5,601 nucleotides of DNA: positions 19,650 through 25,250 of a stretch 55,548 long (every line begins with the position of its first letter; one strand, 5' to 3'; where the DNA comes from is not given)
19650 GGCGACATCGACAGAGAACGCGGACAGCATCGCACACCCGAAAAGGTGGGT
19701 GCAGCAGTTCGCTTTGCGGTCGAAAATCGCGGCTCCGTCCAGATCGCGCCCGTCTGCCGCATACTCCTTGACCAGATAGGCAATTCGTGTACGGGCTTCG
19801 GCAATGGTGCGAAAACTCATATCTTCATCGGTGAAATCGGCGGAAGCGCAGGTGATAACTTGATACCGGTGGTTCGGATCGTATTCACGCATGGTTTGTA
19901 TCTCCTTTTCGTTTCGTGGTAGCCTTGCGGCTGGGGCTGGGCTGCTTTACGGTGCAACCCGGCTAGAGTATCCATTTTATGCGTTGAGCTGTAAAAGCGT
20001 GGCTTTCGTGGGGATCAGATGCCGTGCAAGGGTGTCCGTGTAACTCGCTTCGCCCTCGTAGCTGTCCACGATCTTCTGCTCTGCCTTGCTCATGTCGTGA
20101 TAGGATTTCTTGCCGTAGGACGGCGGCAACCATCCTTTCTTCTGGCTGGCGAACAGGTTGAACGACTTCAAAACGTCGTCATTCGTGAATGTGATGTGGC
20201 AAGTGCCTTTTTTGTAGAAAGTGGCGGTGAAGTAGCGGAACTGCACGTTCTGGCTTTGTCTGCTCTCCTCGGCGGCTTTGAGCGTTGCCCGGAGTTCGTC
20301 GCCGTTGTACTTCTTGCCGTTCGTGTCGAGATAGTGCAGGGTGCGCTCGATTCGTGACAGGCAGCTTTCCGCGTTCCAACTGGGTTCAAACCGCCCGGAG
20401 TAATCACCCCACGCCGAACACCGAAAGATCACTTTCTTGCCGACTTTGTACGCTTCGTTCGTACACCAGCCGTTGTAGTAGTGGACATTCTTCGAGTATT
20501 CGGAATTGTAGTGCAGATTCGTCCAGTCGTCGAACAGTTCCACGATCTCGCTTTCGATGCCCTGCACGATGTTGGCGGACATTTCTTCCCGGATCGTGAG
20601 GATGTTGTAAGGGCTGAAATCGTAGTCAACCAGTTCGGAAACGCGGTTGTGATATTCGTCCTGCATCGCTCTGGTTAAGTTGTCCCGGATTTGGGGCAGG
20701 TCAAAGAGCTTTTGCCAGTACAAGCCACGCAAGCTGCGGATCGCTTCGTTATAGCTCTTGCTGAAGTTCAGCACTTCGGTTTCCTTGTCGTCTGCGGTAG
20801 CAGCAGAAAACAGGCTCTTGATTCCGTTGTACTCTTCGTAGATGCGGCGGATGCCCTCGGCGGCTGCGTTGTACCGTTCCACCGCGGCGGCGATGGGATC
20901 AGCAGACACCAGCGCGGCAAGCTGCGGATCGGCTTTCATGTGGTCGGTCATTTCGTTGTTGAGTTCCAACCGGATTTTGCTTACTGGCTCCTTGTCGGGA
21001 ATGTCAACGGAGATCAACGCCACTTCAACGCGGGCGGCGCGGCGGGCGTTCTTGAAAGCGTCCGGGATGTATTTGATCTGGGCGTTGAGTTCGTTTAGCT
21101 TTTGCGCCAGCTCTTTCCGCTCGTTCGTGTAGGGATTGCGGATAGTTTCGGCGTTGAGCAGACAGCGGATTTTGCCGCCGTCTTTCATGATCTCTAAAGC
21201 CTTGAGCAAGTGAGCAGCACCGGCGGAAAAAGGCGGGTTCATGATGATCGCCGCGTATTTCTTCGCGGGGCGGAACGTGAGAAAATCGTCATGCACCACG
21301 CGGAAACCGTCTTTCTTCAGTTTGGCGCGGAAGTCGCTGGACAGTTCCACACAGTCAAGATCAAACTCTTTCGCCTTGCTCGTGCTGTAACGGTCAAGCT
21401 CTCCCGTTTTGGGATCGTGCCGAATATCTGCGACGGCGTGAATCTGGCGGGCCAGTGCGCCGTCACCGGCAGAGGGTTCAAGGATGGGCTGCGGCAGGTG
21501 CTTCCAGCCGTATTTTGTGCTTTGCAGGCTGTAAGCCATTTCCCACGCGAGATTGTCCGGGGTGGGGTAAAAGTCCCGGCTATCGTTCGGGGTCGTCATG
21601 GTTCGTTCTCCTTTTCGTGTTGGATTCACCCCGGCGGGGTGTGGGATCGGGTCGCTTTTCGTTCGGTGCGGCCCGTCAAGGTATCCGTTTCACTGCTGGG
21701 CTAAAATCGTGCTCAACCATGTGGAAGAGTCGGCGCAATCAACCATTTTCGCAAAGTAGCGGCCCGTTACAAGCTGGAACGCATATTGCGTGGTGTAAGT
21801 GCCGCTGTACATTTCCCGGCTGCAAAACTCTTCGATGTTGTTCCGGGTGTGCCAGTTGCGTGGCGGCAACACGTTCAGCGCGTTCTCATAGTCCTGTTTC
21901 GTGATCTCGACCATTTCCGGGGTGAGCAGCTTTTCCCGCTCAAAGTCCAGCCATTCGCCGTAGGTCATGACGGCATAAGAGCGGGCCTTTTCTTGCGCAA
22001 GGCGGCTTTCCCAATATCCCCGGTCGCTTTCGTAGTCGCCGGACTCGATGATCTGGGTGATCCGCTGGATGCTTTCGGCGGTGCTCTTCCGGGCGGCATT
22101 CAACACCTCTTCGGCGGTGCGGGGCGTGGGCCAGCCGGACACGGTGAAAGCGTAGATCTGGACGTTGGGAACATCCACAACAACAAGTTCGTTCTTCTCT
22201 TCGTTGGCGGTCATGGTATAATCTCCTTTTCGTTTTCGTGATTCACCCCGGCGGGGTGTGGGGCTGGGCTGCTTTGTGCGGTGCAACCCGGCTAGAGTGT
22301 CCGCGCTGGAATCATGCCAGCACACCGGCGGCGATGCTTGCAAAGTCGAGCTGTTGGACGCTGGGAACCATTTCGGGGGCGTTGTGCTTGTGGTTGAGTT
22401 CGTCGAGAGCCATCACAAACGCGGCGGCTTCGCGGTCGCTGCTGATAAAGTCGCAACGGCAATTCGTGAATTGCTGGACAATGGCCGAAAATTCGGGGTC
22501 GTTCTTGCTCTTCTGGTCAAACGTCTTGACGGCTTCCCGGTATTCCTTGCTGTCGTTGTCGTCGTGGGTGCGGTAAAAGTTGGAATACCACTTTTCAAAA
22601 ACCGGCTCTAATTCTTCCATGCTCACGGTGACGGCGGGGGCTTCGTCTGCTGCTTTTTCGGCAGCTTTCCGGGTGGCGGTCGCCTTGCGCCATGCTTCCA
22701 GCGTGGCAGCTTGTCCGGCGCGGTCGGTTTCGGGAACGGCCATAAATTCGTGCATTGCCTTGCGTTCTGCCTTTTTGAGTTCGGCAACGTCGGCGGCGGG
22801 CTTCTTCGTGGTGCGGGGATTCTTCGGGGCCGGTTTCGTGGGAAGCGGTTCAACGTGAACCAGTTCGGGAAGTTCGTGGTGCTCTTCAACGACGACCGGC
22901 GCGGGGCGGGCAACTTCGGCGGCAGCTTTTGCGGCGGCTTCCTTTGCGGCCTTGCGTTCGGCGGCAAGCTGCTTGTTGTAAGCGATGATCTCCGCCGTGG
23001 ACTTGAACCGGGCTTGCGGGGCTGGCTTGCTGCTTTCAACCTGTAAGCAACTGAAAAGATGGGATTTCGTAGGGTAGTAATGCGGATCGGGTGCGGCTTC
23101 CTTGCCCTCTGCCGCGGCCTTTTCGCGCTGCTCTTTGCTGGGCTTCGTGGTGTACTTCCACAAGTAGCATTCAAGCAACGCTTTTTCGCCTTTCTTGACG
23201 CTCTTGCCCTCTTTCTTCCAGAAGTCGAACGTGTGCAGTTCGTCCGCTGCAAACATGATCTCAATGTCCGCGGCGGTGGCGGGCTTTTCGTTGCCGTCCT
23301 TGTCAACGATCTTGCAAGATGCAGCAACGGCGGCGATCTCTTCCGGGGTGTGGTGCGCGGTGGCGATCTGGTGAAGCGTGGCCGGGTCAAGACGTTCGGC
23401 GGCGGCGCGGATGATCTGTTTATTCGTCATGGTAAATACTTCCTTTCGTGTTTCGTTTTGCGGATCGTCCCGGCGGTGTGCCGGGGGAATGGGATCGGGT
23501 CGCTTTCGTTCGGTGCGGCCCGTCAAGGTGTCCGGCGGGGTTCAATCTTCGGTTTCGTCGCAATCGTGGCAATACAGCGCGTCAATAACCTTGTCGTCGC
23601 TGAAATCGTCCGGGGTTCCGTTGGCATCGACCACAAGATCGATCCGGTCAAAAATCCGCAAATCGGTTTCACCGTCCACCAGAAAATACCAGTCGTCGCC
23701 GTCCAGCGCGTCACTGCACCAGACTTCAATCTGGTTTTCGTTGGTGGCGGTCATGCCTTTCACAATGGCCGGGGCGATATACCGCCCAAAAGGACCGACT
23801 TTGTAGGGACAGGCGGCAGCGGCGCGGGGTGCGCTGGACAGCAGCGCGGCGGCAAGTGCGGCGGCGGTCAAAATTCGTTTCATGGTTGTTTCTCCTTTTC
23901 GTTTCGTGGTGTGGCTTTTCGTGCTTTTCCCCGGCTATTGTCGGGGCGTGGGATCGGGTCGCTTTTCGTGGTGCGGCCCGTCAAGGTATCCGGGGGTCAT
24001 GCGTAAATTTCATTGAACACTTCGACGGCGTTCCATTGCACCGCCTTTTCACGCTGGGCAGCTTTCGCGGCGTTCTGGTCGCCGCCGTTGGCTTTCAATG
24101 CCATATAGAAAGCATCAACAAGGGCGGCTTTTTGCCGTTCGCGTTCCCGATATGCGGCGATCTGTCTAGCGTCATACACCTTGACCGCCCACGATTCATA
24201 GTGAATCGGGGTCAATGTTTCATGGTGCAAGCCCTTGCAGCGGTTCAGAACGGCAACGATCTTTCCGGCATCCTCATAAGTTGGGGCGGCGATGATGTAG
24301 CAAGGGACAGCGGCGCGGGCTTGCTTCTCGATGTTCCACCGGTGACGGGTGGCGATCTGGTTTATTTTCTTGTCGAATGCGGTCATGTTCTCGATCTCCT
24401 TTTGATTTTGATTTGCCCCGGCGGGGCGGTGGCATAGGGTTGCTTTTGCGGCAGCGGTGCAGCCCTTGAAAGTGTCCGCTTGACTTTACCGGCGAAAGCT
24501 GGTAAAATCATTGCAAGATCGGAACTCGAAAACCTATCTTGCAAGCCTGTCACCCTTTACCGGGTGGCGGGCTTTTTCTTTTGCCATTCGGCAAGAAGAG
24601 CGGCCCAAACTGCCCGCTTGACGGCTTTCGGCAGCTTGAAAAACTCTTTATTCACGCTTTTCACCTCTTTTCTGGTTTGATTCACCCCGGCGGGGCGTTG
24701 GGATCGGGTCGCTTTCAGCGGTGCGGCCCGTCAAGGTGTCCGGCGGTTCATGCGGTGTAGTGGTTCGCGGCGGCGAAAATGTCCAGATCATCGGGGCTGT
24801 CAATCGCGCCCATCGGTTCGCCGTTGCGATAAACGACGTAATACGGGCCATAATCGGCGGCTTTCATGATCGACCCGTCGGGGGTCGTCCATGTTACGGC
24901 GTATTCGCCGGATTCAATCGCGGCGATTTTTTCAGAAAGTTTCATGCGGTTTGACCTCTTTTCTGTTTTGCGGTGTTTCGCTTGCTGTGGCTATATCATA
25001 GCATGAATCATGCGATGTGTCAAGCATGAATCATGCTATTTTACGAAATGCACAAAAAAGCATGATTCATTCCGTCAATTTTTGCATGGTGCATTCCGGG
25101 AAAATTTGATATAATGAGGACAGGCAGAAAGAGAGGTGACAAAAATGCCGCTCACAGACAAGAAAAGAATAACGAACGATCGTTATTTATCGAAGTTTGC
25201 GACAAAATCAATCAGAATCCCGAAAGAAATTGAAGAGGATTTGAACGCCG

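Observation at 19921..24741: Seven copies of a ~60-nt two-stem-loop element, one in every intergenic gap of the leftward operon, with compensatory base changes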

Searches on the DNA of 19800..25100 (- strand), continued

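Call 53: search_with_rna_model(model_id=R1, sources=[L121, L122, L123, L124, L125, L126, L127, L128, L129, L130, L131, L132, L133, L134, L135, L136, L137, L138, L139, L140, L141, L142, L143, L144, L145, L146, L147, L148, L149, L150, L151, L152, L153, L154, L155, L156, L157, L158, L159, L160, L161, L162, L163, L164, L165, L166, L167, L168, L169, L170, L171, L172, L173, L174, L175, L176, L177, L178, L179, L180, L181, L182, L183, L184, L185, L186, L187, L188, L189, L190, L191, L192, L193, L194, L195, L196, L197, L198, L199, L200, L201, L202, L203, L204, L205, L206, L207, L208, L209, L210, L211, L212, L213, L214, L215, L216, L217, L218, L219, L220], max_evalue=0.001)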
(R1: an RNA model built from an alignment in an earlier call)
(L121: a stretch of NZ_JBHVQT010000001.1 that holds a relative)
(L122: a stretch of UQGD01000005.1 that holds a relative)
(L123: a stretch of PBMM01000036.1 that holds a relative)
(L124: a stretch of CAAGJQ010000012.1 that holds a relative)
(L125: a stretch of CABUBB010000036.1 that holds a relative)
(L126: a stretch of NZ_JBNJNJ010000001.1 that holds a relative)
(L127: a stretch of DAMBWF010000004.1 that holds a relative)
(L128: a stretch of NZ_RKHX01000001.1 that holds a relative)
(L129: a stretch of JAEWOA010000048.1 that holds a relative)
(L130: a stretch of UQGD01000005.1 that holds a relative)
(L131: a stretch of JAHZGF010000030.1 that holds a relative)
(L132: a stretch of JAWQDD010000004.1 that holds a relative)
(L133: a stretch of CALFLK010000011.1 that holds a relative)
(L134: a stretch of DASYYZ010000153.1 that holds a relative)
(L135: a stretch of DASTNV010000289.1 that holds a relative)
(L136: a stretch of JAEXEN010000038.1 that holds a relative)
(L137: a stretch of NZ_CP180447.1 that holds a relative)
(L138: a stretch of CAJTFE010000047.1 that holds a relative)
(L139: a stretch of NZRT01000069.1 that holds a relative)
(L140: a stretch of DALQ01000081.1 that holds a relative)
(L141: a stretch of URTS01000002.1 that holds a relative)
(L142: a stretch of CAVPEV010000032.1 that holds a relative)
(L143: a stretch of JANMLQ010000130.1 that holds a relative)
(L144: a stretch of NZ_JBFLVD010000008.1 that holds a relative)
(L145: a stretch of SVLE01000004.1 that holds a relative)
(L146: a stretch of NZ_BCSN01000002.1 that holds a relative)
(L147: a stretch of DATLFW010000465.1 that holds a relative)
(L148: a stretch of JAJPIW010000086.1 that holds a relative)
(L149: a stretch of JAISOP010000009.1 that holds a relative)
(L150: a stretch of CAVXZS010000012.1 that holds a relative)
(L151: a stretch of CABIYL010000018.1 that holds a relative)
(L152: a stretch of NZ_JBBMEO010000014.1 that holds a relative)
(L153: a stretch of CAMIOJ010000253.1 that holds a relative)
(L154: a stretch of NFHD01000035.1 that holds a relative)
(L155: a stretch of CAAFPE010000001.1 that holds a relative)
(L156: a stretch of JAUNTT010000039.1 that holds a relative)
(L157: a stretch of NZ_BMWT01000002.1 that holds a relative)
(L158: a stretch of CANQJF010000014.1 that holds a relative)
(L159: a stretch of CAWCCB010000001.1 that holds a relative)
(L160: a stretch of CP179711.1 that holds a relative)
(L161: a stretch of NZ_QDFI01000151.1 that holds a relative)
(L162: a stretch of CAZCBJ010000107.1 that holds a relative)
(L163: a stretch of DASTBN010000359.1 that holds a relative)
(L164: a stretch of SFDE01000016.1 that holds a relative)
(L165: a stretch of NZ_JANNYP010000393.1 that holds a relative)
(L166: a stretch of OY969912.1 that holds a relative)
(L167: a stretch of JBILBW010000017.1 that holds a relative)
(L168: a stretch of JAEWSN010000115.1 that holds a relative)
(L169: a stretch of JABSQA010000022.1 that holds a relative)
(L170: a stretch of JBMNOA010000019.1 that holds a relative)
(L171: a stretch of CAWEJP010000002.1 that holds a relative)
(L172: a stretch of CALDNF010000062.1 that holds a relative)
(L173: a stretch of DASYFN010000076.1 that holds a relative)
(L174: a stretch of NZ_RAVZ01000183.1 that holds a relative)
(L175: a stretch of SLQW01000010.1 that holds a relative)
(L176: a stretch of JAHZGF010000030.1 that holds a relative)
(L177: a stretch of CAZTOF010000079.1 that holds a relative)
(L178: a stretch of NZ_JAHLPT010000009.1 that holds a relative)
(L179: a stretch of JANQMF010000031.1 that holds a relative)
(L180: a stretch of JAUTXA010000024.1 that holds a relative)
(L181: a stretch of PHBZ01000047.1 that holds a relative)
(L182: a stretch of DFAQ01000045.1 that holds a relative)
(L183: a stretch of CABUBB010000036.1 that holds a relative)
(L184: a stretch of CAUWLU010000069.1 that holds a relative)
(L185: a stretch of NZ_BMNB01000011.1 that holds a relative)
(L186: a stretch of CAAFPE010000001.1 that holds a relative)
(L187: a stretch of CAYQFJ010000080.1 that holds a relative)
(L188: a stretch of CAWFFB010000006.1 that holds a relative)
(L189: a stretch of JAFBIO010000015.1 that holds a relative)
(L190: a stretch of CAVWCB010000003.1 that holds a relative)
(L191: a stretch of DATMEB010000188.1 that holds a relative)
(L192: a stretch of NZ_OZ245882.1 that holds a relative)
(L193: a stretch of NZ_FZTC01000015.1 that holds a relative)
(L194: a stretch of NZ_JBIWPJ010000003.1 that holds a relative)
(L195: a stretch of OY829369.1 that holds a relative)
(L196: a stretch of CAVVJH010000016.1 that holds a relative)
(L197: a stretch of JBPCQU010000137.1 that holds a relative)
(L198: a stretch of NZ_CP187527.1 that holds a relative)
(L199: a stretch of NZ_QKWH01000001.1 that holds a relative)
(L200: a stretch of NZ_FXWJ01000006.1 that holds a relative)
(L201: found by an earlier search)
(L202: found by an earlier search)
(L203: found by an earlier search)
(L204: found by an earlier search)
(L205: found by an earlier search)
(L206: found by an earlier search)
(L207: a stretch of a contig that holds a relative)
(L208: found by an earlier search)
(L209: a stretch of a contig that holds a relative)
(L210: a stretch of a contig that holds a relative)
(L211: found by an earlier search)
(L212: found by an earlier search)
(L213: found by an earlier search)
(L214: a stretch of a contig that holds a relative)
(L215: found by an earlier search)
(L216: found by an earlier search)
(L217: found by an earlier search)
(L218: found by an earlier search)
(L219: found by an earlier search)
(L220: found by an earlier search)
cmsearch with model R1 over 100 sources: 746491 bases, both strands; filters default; matches with E-value up to 0.001: 70.
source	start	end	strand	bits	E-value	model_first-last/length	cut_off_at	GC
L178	280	332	+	64.3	7.8e-12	1-52/52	no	0.68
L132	2556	2608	-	64.1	8.6e-12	1-52/52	no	0.7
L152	5763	5813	-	63.6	1.1e-11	1-52/52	no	0.73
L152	4717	4769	-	63.5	1.2e-11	1-52/52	no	0.62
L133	2492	2544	+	61.8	2.9e-11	1-52/52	no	0.64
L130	1005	1057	+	61.3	3.8e-11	1-52/52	no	0.64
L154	714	766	+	60.9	4.6e-11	1-52/52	no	0.66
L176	6976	7026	+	60.2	6.8e-11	1-52/52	no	0.65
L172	2436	2486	-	60.1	7e-11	1-52/52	no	0.67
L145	5807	5859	-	59.9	7.8e-11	1-52/52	no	0.66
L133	5228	5280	+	59.4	1.1e-10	1-52/52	no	0.64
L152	1983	2035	-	59.4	1.1e-10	1-52/52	no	0.64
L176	7655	7707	+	58.7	1.5e-10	1-52/52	no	0.72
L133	2787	2840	+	58.4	1.8e-10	1-52/52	no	0.7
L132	3853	3905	-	58.3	1.9e-10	1-52/52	no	0.58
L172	671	723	-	57.9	2.3e-10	1-52/52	no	0.7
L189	515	567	-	57.5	2.9e-10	1-52/52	no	0.7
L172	3116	3168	-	57.4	2.9e-10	1-52/52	no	0.74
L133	245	301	+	56.6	4.4e-10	1-52/52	no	0.7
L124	5904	5956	+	56.5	4.8e-10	1-52/52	no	0.66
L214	6989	7041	-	56.3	5.1e-10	1-52/52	no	0.64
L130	65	121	+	56.3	5.1e-10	1-52/52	no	0.72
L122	7335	7391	+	56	6.1e-10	1-52/52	no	0.74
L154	2925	2976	+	55.9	6.6e-10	1-52/52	no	0.73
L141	4209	4261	+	55.8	6.9e-10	1-52/52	no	0.6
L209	4522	4574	+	55.8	6.9e-10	1-52/52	no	0.6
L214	5083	5134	-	55.3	8.8e-10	1-52/52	no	0.73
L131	1890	1944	+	55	1e-09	1-52/52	no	0.71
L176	6693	6749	+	54.9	1.1e-09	1-52/52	no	0.68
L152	6879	6932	-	54.8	1.2e-09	1-52/52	no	0.65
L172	1322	1374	-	54.6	1.3e-09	1-52/52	no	0.75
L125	7344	7395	+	54.5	1.4e-09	1-52/52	no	0.73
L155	6944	6995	+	54.5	1.4e-09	1-52/52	no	0.73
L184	1914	1965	+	54.5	1.4e-09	1-52/52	no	0.73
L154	3203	3254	+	54.5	1.4e-09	1-52/52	no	0.75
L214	5976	6027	-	54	1.8e-09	1-52/52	no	0.75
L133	1445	1495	+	53.9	1.8e-09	1-52/52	no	0.73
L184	3748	3799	+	53.3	2.5e-09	1-52/52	no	0.75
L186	778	829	+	53.3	2.5e-09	1-52/52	no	0.75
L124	4562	4614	+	52.9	3.3e-09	1-52/52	no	0.64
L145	3087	3138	-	52.8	3.3e-09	1-52/52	no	0.67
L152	4420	4473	-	52.6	3.8e-09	1-52/52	no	0.72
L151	79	130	+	52.5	3.8e-09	1-52/52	no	0.75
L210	7808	7863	+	52.4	4.2e-09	1-52/52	no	0.73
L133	927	979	+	52.3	4.5e-09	1-52/52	no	0.75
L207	1851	1903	+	51.8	5.7e-09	1-52/52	no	0.72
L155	7934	7985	+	51.7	6.1e-09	1-52/52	no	0.63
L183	334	385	+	51.7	6.1e-09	1-52/52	no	0.63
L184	2904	2955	+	51.7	6.1e-09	1-52/52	no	0.63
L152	3714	3767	-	51.7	6.1e-09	1-52/52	no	0.76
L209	6528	6582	+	51.5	6.8e-09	1-52/52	no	0.67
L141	6216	6270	+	51.2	7.6e-09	1-52/52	no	0.69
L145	4223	4274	-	51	8.7e-09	1-52/52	no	0.71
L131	2902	2952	+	50.9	9.4e-09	1-52/52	no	0.65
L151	546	597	+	50.6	1.1e-08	1-52/52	no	0.73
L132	2057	2109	-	50.4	1.2e-08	1-52/52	no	0.64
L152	6613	6669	-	49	2.5e-08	1-52/52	no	0.75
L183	1178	1221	+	49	2.5e-08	1-44/52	3'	0.77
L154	4570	4623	+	48.6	3.1e-08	1-52/52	no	0.7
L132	1301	1353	-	47.8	4.6e-08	1-52/52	no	0.66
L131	589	641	+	47.8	4.7e-08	1-52/52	no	0.74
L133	3496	3549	+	46.6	9.1e-08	1-52/52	no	0.72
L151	2185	2237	+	46.4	1e-07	1-52/52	no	0.7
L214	4010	4062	-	44.7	2.5e-07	1-52/52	no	0.62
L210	6702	6753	+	44.2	3.1e-07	1-52/52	no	0.71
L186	2413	2466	+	43.4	4.9e-07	1-52/52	no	0.65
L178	1036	1088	+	43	6.1e-07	1-52/52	no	0.66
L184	5383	5436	+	36.5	1.8e-05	1-52/52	no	0.67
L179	843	907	+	30.6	0.00041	1-52/52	no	0.6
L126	1957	2034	+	30.3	0.00049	1-52/52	no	0.77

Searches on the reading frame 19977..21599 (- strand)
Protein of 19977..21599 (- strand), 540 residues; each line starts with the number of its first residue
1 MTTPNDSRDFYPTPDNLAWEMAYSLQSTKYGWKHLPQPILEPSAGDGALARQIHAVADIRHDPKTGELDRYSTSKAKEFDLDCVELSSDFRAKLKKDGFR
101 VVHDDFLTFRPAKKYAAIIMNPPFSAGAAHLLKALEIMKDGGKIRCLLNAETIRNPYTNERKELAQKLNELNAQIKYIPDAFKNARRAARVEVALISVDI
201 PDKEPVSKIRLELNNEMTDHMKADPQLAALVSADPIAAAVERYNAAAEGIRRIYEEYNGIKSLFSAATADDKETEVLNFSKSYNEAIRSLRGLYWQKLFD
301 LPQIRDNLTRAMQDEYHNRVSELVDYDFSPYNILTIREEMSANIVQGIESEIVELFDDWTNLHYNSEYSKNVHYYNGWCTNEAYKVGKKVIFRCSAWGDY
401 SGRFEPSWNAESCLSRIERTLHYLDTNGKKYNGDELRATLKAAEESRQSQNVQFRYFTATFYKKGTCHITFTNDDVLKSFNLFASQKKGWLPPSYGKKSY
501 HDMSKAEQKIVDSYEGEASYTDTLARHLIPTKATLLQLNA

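Call 19: search_protein_families(library=pfam, proteins=[window:19977-21599:-], max_evalue=0.01)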
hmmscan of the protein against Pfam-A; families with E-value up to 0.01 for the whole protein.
window:19977-21599:- (540 aa): 4 families
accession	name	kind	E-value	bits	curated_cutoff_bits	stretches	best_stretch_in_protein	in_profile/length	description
PF13708.11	DUF4942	-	1.6e-49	168.6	25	1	287-489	1-189/190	Domain of unknown function (DUF4942)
PF05869.16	Dam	-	0.00011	22.3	28.1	1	78-211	28-156/169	DNA N-6-adenine-methyltransferase (Dam)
PF05175.20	MTS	-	0.00026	21.1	23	1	81-149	65-141/170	Methyltransferase small domain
PF25225.1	DUF7843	-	0.006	17.5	25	0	414-452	25-63/79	Domain of unknown function (DUF7843)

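Call 20: search_protein_families(library=phrogs, proteins=[window:19977-21599:-], max_evalue=0.001)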
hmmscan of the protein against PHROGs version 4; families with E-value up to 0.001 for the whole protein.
window:19977-21599:- (540 aa): 11 families
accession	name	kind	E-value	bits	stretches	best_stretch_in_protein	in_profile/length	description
phrog_32703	-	unknown function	2.1e-30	106.9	1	7-495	8-476/480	-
phrog_6263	-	other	4.6e-20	72.8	1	6-153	390-512/548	DNA methyltransferase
phrog_11358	-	unknown function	1.1e-19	70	1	4-204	1842-2019/3431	-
phrog_9133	-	unknown function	1.7e-19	70.2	1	5-196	731-900/1259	-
phrog_15406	-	other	4.3e-17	61.5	1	5-232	1246-1449/2789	DNA methyltransferase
phrog_799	-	other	1.6e-13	51.7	1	5-155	209-323/458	DNA methyltransferase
phrog_9793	-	unknown function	2e-13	50.5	1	57-184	626-753/772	-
phrog_18947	-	unknown function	4.4e-12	45.1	1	10-149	569-683/1537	-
phrog_10691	-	unknown function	1.5e-10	39.2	1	8-147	2357-2474/3925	-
phrog_22901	-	unknown function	7e-06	24.6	1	39-152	658-752/1394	-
phrog_5143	-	unknown function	3.9e-05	21.8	1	8-150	1800-1920/2204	-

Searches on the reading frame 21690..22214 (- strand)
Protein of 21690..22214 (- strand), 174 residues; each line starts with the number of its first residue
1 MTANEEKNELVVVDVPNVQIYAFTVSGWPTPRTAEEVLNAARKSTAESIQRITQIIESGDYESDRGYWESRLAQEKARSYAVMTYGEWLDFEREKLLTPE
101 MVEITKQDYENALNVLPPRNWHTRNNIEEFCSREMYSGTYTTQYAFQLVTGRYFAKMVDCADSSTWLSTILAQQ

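Call 19: search_protein_families(library=pfam, proteins=[window:21690-22214:-], max_evalue=0.01)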
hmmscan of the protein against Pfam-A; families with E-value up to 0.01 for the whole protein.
window:21690-22214:- (174 aa): 1 family
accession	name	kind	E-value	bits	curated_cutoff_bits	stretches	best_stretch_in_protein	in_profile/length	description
PF07215.16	DUF1419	-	0.0041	17.7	23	1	92-164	37-107/112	Protein of unknown function (DUF1419)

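Call 20: search_protein_families(library=phrogs, proteins=[window:21690-22214:-], max_evalue=0.001)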
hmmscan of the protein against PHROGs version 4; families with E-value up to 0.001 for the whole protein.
window:21690-22214:- (174 aa): 0 families

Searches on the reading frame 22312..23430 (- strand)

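Call 19: search_protein_families(library=pfam, proteins=[window:22312-23430:-], max_evalue=0.01)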
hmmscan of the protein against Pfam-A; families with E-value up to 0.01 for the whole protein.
window:22312-23430:- (372 aa): 1 family
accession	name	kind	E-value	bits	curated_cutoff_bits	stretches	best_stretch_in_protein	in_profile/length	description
PF08401.16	ArdcN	-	0.0033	18.1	22.6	1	64-108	65-106/123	N-terminal domain of anti-restriction factor ArdC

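Call 20: search_protein_families(library=phrogs, proteins=[window:22312-23430:-], max_evalue=0.001)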
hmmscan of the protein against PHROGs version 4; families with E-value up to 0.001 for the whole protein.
window:22312-23430:- (372 aa): 3 families
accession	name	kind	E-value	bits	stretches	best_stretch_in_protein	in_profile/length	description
phrog_34979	-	unknown function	6.5e-141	470.2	2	1-222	1-218/313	-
phrog_25027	-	unknown function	5.4e-09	37.1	1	59-133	25-97/102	-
phrog_7245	-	moron, auxiliary metabolic gene and host takeover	0.00022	21.5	1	53-111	63-117/324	anti-restriction protein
